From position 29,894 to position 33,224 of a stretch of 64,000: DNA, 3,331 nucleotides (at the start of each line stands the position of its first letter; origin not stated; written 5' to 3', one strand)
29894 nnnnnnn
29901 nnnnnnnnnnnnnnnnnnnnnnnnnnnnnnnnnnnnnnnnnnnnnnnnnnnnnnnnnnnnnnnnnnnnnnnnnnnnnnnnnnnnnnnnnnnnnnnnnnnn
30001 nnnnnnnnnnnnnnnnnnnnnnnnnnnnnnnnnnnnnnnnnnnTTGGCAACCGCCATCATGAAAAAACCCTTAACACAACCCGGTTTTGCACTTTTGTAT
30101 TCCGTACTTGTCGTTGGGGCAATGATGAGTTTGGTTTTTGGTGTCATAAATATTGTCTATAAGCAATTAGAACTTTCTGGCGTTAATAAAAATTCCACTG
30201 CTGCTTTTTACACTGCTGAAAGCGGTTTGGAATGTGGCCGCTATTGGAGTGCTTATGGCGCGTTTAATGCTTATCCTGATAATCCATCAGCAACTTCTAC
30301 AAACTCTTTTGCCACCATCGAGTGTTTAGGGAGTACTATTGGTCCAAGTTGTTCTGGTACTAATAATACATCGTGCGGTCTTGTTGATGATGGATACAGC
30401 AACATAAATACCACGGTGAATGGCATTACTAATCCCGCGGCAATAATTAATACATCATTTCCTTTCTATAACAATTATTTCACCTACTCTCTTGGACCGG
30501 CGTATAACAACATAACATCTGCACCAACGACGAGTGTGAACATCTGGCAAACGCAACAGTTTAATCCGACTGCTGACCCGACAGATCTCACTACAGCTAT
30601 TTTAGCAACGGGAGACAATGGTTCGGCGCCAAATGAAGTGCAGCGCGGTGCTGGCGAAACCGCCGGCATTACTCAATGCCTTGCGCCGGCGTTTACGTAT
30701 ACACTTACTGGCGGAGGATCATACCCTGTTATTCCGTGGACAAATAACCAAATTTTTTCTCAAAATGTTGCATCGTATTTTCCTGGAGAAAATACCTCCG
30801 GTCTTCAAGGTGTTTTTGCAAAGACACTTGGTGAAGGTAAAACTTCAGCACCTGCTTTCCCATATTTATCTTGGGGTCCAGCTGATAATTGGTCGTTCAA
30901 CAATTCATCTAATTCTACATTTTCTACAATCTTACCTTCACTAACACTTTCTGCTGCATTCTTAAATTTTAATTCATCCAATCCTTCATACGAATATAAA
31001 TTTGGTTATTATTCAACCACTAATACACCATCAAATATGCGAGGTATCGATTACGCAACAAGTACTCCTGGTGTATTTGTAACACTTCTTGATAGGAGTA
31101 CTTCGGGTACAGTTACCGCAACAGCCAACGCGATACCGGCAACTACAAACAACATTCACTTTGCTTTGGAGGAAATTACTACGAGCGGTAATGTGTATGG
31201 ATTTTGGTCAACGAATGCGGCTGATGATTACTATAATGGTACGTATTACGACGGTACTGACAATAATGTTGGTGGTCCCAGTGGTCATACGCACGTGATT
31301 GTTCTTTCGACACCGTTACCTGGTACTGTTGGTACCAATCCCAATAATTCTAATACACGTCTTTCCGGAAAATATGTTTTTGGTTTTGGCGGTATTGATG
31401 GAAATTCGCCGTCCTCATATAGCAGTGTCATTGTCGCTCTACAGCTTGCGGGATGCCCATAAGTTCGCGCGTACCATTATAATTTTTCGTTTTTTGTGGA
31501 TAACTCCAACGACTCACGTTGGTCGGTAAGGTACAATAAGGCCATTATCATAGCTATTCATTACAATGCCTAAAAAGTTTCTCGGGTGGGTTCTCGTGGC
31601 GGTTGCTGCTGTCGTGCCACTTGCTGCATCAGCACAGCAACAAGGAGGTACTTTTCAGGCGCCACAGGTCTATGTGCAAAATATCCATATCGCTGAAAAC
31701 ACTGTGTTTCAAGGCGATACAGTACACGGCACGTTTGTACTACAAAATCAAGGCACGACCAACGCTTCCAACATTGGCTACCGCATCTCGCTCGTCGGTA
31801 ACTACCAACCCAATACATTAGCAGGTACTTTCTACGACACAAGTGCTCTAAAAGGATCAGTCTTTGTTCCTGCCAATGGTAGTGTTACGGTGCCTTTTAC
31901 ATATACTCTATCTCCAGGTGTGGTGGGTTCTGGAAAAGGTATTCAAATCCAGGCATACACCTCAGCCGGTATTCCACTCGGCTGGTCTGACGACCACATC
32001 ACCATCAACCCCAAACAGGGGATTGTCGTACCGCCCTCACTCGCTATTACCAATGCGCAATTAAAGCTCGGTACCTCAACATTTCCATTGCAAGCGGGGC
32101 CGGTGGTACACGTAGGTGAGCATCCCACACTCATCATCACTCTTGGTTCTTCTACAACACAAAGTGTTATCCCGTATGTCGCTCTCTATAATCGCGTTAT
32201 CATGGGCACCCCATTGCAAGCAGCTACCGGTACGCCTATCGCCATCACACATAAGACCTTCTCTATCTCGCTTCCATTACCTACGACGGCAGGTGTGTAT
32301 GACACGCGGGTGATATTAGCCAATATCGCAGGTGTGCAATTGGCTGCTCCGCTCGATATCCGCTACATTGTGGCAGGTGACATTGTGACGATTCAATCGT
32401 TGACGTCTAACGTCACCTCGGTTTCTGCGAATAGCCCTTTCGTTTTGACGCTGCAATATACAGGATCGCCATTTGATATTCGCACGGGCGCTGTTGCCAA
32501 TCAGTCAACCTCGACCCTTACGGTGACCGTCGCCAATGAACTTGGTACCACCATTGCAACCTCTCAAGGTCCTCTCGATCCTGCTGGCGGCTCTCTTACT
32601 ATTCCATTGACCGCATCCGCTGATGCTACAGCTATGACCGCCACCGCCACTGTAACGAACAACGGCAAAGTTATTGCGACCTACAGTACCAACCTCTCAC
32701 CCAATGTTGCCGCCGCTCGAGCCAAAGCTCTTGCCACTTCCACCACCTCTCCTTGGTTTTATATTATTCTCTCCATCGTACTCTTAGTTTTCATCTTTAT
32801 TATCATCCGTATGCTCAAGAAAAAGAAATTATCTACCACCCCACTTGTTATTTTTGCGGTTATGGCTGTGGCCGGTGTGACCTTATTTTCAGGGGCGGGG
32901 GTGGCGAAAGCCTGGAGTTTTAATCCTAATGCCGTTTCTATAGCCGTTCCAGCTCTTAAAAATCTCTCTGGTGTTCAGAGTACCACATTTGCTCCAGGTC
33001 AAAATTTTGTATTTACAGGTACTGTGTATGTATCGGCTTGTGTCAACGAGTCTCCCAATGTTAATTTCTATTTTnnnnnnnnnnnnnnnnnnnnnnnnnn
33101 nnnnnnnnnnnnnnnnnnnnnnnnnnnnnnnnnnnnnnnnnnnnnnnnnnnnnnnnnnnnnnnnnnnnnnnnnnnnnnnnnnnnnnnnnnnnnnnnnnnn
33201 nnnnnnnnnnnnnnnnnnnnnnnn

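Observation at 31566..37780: Two tandem paralogous giant surface proteins at the PilY1 position downstream of the minor-pilin genes; candidate pilus-associated adhesins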

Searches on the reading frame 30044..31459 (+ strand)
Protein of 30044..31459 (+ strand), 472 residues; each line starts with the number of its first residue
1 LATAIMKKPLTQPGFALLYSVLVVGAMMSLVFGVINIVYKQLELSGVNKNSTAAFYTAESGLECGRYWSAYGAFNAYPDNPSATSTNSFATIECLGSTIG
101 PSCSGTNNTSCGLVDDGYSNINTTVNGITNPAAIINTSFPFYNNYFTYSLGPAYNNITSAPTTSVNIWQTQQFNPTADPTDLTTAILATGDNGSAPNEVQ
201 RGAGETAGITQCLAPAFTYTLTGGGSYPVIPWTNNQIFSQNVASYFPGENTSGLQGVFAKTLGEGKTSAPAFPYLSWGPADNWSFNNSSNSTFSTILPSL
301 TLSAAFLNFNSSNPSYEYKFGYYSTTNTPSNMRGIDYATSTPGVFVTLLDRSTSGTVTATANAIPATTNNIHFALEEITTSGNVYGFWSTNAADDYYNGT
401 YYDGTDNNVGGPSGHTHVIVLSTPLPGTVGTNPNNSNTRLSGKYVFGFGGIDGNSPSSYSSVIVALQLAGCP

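Call 5: search_protein_families(library=pfam, proteins=[window:30044-31459:+], max_evalue=0.01)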
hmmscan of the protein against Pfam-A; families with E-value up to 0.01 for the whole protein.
window:30044-31459:+ (472 aa): 0 families

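Call 25: search_protein_families(library=ncbifam, proteins=[window:30044-31459:+], max_evalue=0.1)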
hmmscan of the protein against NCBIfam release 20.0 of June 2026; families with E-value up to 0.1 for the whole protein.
window:30044-31459:+ (472 aa): 0 families

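Call 54: find_homologous_proteins(query=window:30044-31459:+, max_evalue=0.001)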
Query window:30044-31459:+ (472 aa): 5 proteins with E <= 0.001 among 8000 candidates.
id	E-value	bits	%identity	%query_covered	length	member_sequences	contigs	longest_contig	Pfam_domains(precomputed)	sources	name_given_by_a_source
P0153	0.0e+0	1037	100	99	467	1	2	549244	-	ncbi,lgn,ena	-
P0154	9.7e-165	567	63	99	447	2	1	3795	-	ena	-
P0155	1.5e-87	312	45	99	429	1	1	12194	-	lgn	-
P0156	4.0e-62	229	40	94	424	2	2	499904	-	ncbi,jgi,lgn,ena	-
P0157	1.3e-50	191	35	97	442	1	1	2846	-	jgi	jgi:hypothetical protein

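Call 55: find_encoding_contigs(protein=P0156, flank=10000, max_places=2)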
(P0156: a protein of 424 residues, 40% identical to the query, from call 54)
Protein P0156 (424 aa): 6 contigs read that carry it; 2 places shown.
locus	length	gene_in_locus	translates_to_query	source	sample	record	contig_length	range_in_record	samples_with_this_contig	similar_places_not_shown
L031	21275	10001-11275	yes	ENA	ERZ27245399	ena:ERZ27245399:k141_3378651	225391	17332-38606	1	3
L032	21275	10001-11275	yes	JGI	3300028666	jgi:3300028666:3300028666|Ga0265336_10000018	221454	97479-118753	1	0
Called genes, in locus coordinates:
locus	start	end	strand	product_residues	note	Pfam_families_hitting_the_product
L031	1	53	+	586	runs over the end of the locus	PF05157:MshEN, PF00437:T2SSE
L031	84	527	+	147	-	PF00072:Response_reg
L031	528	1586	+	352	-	PF00437:T2SSE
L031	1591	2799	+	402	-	PF28597:T2SSF_N, PF00482:T2SSF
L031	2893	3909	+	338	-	PF13310:Virulence_RhuM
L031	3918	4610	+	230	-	PF00535:Glycos_transf_2, PF13641:Glyco_tranf_2_3 (weak)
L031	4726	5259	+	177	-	PF07963:N_methyl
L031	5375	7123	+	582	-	-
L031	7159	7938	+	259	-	PF06750:A24_N_bact, PF01478:Peptidase_A24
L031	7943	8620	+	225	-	-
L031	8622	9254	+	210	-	PF07963:N_methyl (weak)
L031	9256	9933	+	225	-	PF07963:N_methyl (weak)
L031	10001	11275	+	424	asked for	-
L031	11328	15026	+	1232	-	-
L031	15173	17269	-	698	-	-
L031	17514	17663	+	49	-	-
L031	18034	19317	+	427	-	PF04055:Radical_SAM, PF13353:Fer4_12 (weak)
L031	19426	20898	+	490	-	PF01336:tRNA_anti-codon, PF00152:tRNA-synt_2, PF01409:tRNA-synt_2d (faint)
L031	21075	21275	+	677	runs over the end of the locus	PF22745:Nlig-Ia, PF01653:DNA_ligase_aden, PF03120:OB_DNA_ligase, PF14520:HHH_5, PF12826:HHH_2, PF14520:HHH_5 (weak), PF00533:BRCT, PF12738:PTCB-BRCT (weak), +1 more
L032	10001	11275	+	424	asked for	-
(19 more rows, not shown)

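Call 56: find_encoding_contigs(protein=P0155, flank=10000, max_places=2)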
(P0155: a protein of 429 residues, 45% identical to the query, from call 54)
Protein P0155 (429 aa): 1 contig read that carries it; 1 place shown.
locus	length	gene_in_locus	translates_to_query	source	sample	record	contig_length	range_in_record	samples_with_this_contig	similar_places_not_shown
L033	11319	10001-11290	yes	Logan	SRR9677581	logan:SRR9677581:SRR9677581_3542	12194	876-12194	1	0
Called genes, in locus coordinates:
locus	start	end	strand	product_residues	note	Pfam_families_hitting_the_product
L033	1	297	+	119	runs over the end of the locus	-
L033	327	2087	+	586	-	PF05157:MshEN, PF00437:T2SSE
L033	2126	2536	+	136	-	PF00072:Response_reg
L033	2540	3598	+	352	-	PF00437:T2SSE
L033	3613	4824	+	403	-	PF28597:T2SSF_N, PF00482:T2SSF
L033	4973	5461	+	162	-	PF07963:N_methyl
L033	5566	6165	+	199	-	PF07963:N_methyl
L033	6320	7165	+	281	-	PF02498:Bro-N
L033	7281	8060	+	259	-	PF06750:A24_N_bact, PF01478:Peptidase_A24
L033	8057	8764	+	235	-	-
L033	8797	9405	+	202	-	PF07963:N_methyl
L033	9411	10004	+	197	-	PF07963:N_methyl (weak)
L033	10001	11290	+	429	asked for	-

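Call 79: predict_structure(alignment_id=A6)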
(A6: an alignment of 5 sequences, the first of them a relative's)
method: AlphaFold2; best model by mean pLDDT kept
length: 467 residues; sequences in the alignment: 5
mean_pLDDT: 40.9   pTM: 0.46
mean pLDDT of the five models: 40.9, 38.1, 37.1, 36.7, 35.1
residues with pLDDT >= 90: 0; 70-90: 42; 50-70: 92; < 50: 333
segments of 3 or more residues with pLDDT < 50: 1-228, 241-245, 255-276, 283-295, 348-357, 395-435, 445-453, 465-467
pLDDT, mean of each block of 10 residues (from residue 1): 32 37 38 37 33 33 25 23 22 23 26 24 24 28 29 31 27 25 25 22 24 25 43 60 50 45 36 50 42 52 62 77 59 59 62 44 68 75 70 46 35 41 31 49 51 59 47
secondary structure, 60 per line:
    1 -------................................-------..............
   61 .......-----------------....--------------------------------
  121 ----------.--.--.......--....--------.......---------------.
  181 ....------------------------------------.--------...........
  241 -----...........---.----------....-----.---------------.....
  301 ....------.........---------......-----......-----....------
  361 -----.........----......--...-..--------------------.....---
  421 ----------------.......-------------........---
elements in order: H8-39 H47-67 H85-88 E137-143 H146-149 E158-164 E180-184 H230-240 H246-256 E271-274 E296-304 E311-319 H329-334 E340-345 E351-354 E366-374 E379-384 E413-417 E437-443 E457-464

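Call 94: search_protein_families(library=phrogs, proteins=[window:30059-31459:+], max_evalue=0.01)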
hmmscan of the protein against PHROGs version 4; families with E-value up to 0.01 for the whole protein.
window:30059-31459:+ (467 aa): 0 families

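Call 95: search_protein_families(library=pfam, proteins=[window:30059-31459:+], max_evalue=10)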
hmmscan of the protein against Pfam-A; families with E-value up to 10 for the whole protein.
window:30059-31459:+ (467 aa): 0 families

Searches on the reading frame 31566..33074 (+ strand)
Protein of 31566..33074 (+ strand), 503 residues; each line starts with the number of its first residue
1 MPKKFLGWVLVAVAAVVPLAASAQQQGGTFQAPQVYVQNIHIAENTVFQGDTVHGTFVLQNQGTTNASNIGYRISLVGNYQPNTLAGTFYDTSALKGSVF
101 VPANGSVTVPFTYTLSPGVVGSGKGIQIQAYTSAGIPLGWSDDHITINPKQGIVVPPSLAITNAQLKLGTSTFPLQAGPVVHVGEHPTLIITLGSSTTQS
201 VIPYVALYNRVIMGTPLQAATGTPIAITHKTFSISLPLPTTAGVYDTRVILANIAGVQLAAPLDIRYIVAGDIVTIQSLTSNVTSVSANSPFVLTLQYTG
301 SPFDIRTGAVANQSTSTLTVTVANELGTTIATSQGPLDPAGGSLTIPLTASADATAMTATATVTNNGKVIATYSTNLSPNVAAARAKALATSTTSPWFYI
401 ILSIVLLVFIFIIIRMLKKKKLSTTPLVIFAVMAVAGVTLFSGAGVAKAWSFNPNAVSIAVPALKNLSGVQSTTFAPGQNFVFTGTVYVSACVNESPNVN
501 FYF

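Call 17: find_homologous_proteins(query=A1, max_evalue=0.01)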
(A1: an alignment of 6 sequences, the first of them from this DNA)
Query A1 (6 sequences) (503 aa, profile of the alignment): 1 proteins with E <= 0.01 among 8000 candidates.
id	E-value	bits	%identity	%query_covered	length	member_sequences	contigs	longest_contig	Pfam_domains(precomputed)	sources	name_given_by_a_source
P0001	2.2e-205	701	100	100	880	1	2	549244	-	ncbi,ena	-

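Call 18: find_related_loci(query=A1, collection=genome_contigs, flank=10000)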
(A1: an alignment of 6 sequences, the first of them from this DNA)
Query A1 (503 aa) in genome_contigs; peptide patterns used: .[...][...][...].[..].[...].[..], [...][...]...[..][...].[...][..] (x = any residue, [..] = any of these).
56 stretches matched a pattern; 2 encode a relative of the query (tblastn E <= 1e-3); 2 distinct loci.
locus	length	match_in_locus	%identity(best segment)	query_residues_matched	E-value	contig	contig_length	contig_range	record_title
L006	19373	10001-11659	30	1-499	2e-54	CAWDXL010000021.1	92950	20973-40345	MAG: Candidatus Parcubacteria bacterium isolate MFD01223.bin.2.9 genome assembly, contig: contig_95107, whole genome sho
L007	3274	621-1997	30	33-494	3e-49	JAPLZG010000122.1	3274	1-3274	MAG: Candidatus Taylorbacteria bacterium isolate LacPavin_0818_WC55_MAG_33_6 LacPavin_0818_WC55_scaffold_498985, whole g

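Call 21: search_protein_representatives(alignment_id=A1)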
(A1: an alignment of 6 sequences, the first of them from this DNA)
Query: 6 sequences, 500 profile positions. Proteins with E-value up to 0.001 (for the whole library): 1857; up to 1e-10: 1427; up to 1e-30: 453. The best 150 are listed.
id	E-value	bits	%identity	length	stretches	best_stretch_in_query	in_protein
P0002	1.0e-221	753.3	-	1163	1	1-500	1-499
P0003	1.1e-212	723.4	-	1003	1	1-500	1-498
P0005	9.7e-209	710.5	-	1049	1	2-499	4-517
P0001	7.1e-206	701.0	-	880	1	1-500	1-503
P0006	2.0e-199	679.7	-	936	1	1-500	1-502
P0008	2.4e-168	577.2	-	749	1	2-497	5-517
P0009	6.7e-165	565.8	-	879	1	10-499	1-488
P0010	6.2e-133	460.4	-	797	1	1-498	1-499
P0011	9.6e-124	430.1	-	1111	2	8-498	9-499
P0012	3.4e-123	428.3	-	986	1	1-495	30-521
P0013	1.0e-121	423.4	-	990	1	1-452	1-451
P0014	1.0e-119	416.8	-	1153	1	3-499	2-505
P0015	5.3e-118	411.1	-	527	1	1-494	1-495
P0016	5.8e-118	411.0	-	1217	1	9-492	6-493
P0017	1.0e-117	410.2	-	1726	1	8-487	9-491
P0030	3.3e-110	385.4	-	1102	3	11-436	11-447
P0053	8.8e-102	357.6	-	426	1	1-418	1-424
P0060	6.6e-100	351.5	-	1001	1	30-441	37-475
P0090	1.6e-90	320.5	-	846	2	59-437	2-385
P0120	6.6e-84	298.7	-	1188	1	6-432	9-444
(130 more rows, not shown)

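Call 26: search_solved_structures(query=A1, max_evalue=1)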
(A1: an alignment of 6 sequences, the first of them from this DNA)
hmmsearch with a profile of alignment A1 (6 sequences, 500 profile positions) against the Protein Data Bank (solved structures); distinct sequences matched with E-value up to 1: 5.
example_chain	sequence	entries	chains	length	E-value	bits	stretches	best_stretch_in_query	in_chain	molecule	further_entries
9wjr_Z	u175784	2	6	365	0.057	15.1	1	381-439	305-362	PTS mannose transporter subunit IID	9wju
4xtr_G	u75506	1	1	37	0.19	13.4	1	383-414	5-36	Pep12p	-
6tro_D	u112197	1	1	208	0.29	12.8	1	287-362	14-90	T-cell receptor alpha chain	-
7usy_J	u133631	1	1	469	0.55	11.9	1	35-70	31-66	ARRestin Domain protein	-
6t46_B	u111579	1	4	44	0.56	11.9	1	3-38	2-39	Quorum-sensing secretion protein (processed)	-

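Call 39: find_encoding_contigs(protein=P0053, flank=8000, max_places=3)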
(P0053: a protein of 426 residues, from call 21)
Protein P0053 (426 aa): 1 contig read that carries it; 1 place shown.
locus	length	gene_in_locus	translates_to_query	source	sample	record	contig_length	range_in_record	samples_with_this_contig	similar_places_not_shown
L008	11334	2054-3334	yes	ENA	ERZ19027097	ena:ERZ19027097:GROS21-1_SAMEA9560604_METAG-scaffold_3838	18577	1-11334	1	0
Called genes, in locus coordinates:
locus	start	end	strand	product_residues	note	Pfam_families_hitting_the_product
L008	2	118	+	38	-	?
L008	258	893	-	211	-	-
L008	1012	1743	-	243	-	-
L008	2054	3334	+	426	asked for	-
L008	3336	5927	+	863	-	PF09479:Flg_new, PF18998:Flg_new_2 (faint), PF09479:Flg_new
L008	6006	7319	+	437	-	-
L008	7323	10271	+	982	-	PF18911:PKD_4 (faint)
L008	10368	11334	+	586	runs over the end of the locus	PF05157:MshEN, PF00437:T2SSE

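Call 82: find_encoding_contigs(protein=P0030, flank=10000, max_places=1)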
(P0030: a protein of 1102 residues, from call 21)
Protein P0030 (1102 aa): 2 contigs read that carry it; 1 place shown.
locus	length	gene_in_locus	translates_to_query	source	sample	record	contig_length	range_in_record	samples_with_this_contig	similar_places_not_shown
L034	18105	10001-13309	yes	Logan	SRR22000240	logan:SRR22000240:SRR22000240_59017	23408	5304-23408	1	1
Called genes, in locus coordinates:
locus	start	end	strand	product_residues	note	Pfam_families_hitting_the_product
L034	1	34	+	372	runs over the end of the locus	PF11104:PilM_2, PF14450:FtsA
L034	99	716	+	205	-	-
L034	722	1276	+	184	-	-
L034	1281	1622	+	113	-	-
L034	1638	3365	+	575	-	PF05157:MshEN, PF00437:T2SSE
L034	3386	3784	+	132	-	PF00072:Response_reg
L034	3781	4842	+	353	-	PF00437:T2SSE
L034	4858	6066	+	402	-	PF28597:T2SSF_N, PF00482:T2SSF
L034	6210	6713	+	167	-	PF07963:N_methyl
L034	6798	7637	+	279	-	PF06750:A24_N_bact, PF01478:Peptidase_A24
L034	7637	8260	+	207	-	PF07963:N_methyl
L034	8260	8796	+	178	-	PF07963:N_methyl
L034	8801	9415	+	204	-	-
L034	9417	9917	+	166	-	-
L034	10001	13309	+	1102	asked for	-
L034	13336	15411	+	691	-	PF22745:Nlig-Ia, PF01653:DNA_ligase_aden, PF03120:OB_DNA_ligase, PF16589:BRCT_2 (faint), PF00633:HHH (faint), PF12826:HHH_2, PF14520:HHH_5 (weak), PF00533:BRCT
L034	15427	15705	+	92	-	PF02686:GatC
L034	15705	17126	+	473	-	PF01425:Amidase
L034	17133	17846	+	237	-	-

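Call 83: find_encoding_contigs(protein=P0060, flank=10000, max_places=1)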
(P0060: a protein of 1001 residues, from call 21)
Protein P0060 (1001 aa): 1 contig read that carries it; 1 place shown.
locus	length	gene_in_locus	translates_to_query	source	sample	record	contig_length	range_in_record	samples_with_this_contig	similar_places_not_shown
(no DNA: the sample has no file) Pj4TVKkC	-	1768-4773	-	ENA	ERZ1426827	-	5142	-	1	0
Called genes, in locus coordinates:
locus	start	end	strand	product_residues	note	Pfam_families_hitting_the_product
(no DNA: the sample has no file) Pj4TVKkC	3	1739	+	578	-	?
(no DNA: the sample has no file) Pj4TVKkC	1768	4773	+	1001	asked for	-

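Call 84: find_encoding_contigs(protein=P0090, flank=10000, max_places=1)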
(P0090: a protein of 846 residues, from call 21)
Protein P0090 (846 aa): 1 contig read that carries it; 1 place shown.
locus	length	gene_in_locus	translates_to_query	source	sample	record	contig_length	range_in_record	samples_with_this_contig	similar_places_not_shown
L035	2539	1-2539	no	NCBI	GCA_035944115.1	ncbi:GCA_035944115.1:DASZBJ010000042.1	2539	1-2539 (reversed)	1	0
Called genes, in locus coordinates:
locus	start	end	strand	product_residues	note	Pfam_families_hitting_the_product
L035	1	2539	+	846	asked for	?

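Call 85: find_encoding_contigs(protein=P0120, flank=10000, max_places=1)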
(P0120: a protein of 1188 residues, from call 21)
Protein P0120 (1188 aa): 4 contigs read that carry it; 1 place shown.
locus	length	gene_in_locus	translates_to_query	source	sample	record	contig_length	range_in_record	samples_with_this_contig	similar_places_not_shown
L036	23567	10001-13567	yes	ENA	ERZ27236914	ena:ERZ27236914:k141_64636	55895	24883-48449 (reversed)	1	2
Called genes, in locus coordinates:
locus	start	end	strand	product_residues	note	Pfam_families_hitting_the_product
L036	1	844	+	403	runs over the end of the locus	PF28597:T2SSF_N, PF00482:T2SSF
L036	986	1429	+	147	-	PF07963:N_methyl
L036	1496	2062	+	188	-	PF07963:N_methyl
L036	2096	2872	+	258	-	PF06750:A24_N_bact, PF01478:Peptidase_A24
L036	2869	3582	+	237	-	-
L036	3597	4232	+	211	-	PF07963:N_methyl (weak)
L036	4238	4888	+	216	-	PF07963:N_methyl (weak)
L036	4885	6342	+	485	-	-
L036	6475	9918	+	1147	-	-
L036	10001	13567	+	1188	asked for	-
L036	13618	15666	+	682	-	PF22745:Nlig-Ia, PF01653:DNA_ligase_aden, PF03120:OB_DNA_ligase, PF00633:HHH (faint), PF12826:HHH_2, PF14520:HHH_5 (weak), PF00533:BRCT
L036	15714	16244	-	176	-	PF01936:NYN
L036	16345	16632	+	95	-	PF02686:GatC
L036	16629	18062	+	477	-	PF01425:Amidase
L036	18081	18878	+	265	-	-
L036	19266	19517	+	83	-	-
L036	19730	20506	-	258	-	PF07963:N_methyl (weak)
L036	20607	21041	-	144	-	-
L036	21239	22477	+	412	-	PF13439:Glyco_transf_4, PF13579:Glyco_trans_4_4, PF13477:Glyco_trans_4_2, PF20706:GT4-conflict (faint), PF00534:Glycos_transf_1, PF13692:Glyco_trans_1_4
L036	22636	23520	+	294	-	-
